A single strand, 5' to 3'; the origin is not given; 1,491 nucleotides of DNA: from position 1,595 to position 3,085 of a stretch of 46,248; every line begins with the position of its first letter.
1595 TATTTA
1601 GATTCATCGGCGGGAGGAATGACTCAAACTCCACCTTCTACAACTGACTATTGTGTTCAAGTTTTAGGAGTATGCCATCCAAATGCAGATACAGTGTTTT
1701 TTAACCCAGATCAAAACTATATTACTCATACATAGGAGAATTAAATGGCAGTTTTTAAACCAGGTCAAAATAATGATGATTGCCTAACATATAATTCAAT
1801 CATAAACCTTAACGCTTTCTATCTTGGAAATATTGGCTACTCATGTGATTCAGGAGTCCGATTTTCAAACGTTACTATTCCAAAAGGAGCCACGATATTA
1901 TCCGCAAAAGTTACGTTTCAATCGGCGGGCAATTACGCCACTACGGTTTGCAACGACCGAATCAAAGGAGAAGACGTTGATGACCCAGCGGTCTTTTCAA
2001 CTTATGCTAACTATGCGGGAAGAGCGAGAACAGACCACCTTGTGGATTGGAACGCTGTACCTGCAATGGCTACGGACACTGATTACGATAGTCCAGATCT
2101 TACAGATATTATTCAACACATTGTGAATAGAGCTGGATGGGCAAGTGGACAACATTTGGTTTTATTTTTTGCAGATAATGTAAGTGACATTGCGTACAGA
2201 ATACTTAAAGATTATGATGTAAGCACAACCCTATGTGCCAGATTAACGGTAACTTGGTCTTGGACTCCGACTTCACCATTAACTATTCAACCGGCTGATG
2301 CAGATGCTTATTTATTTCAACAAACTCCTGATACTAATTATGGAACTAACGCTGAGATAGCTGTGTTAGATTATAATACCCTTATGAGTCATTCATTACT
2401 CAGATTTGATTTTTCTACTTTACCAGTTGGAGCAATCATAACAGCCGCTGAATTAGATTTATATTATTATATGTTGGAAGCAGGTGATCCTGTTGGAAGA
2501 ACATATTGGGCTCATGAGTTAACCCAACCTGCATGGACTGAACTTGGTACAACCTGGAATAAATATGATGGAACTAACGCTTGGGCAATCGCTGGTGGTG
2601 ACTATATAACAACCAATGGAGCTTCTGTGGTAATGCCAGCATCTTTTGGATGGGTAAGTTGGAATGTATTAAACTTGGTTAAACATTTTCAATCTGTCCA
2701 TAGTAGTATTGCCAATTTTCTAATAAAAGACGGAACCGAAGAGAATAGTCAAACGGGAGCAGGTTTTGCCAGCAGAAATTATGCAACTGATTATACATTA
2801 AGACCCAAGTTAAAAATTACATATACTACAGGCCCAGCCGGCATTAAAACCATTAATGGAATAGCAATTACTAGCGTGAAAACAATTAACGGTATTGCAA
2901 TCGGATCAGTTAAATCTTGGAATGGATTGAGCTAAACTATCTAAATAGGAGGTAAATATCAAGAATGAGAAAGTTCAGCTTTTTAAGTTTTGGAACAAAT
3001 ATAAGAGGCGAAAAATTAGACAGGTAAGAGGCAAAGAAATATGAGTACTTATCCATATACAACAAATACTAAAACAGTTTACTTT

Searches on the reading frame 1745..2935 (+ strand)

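Call 9: search_protein_families(library=phrogs, proteins=[window:1745-2935:+], max_evalue=0.001)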
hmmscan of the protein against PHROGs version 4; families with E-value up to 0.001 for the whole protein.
window:1745-2935:+ (396 aa): 2 families
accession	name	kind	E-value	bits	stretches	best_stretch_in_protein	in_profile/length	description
phrog_11333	-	unknown function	3.8e-12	44.3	1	184-360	1355-1514/4401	-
phrog_20528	-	unknown function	0.0001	22.8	1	186-346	10-158/215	-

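Call 72: search_protein_families(library=pfam, proteins=[window:1745-2935:+], max_evalue=0.001)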
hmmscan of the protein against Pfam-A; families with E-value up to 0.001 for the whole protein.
window:1745-2935:+ (396 aa): 2 families
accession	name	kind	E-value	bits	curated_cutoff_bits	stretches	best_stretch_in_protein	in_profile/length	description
PF24517.2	CBM96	-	6.4e-16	59.1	26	1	183-359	6-163/164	Carbohydrate-binding module family 96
PF06848.17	Disaggr_repeat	-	1.5e-08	35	33.9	1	189-358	3-179/179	Disaggregatase related repeat domain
